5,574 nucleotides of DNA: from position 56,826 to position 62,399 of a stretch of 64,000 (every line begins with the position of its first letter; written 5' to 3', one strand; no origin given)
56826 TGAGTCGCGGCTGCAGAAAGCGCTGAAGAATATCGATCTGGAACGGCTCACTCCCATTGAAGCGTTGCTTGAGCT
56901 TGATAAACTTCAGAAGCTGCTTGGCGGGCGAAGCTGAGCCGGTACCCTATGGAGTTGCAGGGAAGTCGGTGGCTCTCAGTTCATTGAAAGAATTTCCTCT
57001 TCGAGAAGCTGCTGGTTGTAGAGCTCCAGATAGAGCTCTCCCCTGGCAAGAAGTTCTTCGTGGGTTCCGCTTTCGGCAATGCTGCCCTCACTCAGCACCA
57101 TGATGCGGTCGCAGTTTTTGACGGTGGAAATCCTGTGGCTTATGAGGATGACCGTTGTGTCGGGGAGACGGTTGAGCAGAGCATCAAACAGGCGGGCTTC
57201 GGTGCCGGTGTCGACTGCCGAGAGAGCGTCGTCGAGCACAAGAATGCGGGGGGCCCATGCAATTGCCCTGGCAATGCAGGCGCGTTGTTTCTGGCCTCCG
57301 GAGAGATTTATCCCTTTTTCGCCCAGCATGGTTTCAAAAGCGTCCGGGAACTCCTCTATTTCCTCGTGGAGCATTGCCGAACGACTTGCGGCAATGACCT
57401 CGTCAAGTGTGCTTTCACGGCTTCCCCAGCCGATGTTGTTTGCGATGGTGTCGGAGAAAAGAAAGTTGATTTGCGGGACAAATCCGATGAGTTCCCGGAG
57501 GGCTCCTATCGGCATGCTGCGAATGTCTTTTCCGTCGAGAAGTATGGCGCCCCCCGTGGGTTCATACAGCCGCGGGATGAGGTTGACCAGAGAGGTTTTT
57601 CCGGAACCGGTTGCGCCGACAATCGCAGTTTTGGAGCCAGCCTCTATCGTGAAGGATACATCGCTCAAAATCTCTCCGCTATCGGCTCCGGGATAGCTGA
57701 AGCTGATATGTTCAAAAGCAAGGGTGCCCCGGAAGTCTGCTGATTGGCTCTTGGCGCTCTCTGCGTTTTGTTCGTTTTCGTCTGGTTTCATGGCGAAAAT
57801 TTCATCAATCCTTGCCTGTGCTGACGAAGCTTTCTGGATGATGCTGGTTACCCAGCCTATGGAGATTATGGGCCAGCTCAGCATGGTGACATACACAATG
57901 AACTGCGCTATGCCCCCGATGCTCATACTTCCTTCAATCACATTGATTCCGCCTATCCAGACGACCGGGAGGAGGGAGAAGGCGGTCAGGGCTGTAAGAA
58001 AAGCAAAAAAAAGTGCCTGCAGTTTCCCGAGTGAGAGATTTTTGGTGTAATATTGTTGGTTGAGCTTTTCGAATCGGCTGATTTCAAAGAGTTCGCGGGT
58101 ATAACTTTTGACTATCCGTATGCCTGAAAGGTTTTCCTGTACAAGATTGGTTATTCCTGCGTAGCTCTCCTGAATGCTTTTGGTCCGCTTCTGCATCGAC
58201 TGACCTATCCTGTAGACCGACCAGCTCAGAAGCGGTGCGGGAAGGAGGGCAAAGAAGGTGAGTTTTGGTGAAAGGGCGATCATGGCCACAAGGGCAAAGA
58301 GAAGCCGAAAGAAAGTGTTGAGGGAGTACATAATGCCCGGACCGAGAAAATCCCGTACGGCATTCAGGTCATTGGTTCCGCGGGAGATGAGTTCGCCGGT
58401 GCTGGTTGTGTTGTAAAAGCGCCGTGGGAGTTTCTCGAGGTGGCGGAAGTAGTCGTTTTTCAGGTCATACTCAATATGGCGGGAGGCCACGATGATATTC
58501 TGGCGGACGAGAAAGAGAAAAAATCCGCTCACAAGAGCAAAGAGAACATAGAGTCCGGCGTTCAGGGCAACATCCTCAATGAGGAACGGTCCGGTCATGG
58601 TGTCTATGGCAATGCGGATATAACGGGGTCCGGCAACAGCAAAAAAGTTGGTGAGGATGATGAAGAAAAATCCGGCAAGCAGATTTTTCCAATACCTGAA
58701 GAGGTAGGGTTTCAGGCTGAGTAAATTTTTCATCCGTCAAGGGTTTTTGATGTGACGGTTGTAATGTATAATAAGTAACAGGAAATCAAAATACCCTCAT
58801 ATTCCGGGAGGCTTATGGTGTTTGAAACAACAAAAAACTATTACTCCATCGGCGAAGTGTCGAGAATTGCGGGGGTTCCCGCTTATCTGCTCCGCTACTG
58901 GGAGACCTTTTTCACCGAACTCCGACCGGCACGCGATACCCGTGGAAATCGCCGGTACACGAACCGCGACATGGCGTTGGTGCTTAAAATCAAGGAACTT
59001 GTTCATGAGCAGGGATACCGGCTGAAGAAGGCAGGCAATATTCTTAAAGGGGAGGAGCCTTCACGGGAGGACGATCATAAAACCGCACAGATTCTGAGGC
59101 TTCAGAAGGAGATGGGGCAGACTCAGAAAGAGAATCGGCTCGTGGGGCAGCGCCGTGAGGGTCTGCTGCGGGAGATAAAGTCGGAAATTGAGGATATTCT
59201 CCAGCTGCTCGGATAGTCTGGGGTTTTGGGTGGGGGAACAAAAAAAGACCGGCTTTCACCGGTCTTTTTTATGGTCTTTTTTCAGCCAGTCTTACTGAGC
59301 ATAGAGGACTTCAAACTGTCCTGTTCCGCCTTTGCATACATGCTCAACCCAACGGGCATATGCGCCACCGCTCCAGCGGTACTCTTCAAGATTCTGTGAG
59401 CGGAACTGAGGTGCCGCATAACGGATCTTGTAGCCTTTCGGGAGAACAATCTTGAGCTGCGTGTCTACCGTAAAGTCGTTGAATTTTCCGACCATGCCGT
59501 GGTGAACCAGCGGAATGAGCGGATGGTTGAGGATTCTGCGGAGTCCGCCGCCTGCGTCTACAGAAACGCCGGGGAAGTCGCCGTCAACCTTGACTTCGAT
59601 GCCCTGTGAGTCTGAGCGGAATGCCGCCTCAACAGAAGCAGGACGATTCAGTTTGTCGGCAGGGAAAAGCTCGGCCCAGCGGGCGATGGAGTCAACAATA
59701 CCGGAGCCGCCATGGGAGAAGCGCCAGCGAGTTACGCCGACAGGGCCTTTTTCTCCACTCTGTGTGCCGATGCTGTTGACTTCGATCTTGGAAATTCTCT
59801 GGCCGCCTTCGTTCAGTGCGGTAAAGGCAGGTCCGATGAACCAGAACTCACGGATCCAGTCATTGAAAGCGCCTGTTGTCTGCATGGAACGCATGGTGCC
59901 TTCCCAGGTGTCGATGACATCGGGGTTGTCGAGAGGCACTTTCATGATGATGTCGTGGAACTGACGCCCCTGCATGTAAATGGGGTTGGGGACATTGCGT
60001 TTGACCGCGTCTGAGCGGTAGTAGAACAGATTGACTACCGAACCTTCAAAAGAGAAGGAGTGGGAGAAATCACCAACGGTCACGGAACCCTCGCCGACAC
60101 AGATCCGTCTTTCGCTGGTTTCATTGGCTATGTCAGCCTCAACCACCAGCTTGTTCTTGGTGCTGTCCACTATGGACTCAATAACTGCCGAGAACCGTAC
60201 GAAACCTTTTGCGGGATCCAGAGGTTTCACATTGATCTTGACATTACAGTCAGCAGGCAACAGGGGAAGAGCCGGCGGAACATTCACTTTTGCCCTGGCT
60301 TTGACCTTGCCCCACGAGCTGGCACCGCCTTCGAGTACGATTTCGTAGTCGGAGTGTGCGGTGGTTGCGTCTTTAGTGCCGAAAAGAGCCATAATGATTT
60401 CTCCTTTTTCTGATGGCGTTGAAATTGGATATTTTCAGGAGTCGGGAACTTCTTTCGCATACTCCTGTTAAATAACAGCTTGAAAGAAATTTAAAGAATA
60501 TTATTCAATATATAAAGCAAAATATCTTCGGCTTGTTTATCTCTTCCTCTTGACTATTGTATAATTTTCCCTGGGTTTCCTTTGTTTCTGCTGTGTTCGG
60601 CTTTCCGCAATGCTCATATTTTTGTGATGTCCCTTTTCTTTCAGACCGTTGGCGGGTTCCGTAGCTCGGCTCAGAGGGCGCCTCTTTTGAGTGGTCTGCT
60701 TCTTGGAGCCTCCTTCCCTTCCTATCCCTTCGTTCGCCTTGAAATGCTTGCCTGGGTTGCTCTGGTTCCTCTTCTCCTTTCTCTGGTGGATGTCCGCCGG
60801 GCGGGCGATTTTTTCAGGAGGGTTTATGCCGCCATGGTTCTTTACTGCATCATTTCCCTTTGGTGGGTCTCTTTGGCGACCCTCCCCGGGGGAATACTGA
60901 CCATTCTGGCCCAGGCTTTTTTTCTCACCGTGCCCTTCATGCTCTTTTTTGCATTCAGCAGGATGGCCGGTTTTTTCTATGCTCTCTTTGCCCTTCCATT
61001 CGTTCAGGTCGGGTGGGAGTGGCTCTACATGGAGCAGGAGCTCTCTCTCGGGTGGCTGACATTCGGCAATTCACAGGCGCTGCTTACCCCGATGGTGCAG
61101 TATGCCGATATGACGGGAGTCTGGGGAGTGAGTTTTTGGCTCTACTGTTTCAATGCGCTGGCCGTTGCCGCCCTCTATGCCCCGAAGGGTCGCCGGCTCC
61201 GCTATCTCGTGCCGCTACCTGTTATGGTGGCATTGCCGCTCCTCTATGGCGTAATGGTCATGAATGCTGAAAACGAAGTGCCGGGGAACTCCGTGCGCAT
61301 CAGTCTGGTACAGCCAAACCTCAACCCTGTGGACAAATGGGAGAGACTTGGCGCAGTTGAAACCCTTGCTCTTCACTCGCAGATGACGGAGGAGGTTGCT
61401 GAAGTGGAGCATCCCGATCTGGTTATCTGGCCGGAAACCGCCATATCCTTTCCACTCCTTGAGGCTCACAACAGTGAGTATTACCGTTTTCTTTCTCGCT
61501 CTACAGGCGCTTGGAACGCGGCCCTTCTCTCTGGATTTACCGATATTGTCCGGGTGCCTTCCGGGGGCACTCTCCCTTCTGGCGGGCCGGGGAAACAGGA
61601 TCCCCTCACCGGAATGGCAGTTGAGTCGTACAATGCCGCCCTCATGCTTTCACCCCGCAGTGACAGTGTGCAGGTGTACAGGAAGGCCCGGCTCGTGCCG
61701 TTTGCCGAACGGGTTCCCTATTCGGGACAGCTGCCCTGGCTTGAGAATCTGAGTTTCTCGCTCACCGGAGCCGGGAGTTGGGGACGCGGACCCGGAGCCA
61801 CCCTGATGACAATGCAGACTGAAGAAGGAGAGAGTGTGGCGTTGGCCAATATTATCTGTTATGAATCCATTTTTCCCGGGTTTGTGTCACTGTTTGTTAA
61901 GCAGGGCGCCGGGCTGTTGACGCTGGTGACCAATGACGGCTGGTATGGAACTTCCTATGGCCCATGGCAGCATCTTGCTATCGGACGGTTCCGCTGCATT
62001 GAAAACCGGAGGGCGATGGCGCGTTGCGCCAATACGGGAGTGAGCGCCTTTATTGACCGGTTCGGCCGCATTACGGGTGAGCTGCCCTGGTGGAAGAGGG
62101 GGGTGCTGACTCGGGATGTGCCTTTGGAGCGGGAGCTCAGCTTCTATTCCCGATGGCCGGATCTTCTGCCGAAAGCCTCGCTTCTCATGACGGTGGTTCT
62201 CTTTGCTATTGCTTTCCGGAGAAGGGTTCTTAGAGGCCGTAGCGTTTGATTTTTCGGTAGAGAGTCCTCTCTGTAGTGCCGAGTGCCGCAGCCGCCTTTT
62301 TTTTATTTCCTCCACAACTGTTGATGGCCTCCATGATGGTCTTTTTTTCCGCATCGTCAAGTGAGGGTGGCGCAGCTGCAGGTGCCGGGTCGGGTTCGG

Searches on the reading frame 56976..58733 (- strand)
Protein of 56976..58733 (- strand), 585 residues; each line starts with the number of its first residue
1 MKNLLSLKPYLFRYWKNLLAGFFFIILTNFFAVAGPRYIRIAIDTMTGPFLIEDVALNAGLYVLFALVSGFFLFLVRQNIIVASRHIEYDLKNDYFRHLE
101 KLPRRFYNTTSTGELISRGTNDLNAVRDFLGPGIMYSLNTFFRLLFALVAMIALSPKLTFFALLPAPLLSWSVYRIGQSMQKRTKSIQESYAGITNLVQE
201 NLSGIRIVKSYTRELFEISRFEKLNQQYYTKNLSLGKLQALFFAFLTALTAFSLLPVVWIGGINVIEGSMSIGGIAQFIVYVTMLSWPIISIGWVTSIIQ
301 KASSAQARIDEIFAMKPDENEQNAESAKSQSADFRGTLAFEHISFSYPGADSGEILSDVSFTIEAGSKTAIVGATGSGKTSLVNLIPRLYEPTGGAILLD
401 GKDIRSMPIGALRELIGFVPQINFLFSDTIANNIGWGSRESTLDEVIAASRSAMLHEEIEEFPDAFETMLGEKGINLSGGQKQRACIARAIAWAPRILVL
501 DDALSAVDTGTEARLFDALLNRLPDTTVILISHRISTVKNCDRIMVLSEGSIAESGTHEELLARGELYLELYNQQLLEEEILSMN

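Call 48: search_protein_families(library=pfam, proteins=[window:56976-58733:-])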
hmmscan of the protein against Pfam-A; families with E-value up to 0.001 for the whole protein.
window:56976-58733:- (585 aa): 4 families
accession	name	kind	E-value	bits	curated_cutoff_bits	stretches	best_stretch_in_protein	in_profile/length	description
PF00664.28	ABC_membrane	-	1.9e-50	172.5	28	1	18-288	1-273/274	ABC transporter transmembrane region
PF00005.33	ABC_tran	-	5.9e-29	101.8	25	1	356-504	1-136/137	ABC transporter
PF02463.25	SMC_N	-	7.5e-06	26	40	0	421-547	135-211/220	RecF/RecN/SMC N terminal domain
PF13191.12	AAA_16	-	2.8e-05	25.1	32.6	1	371-528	29-164/167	AAA ATPase domain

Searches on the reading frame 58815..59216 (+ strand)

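Call 48: search_protein_families(library=pfam, proteins=[window:58815-59216:+])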
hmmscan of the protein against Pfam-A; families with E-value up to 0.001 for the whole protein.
window:58815-59216:+ (133 aa): 2 families
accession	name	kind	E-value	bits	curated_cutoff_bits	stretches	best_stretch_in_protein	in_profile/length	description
PF13411.12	MerR_1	-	8.8e-19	67.8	21.6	1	10-79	1-68/69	MerR HTH family regulatory protein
PF00376.29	MerR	-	7e-06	26.2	28.2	1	11-48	1-37/38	MerR family regulatory protein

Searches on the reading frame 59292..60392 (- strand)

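Call 48: search_protein_families(library=pfam, proteins=[window:59292-60392:-])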
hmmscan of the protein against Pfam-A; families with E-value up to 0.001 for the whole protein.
window:59292-60392:- (366 aa): 1 family
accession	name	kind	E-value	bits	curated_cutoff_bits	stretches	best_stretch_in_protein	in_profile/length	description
PF02327.22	BChl_A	-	1.4e-224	745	25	1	15-364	1-355/355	Bacteriochlorophyll A protein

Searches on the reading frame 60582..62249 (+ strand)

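Call 31: search_protein_families(library=pfam, proteins=[window:60582-62249:+])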
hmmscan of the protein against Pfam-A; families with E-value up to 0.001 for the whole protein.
window:60582-62249:+ (555 aa): 2 families
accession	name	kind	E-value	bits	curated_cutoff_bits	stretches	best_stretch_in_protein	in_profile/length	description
PF00795.27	CN_hydrolase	-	1.1e-26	94.2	23.2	1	240-517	2-250/256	Carbon-nitrogen hydrolase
PF20154.4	LNT_N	-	1.1e-20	74.8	27.1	1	37-193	1-159/159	Apolipoprotein N-acyltransferase N-terminal domain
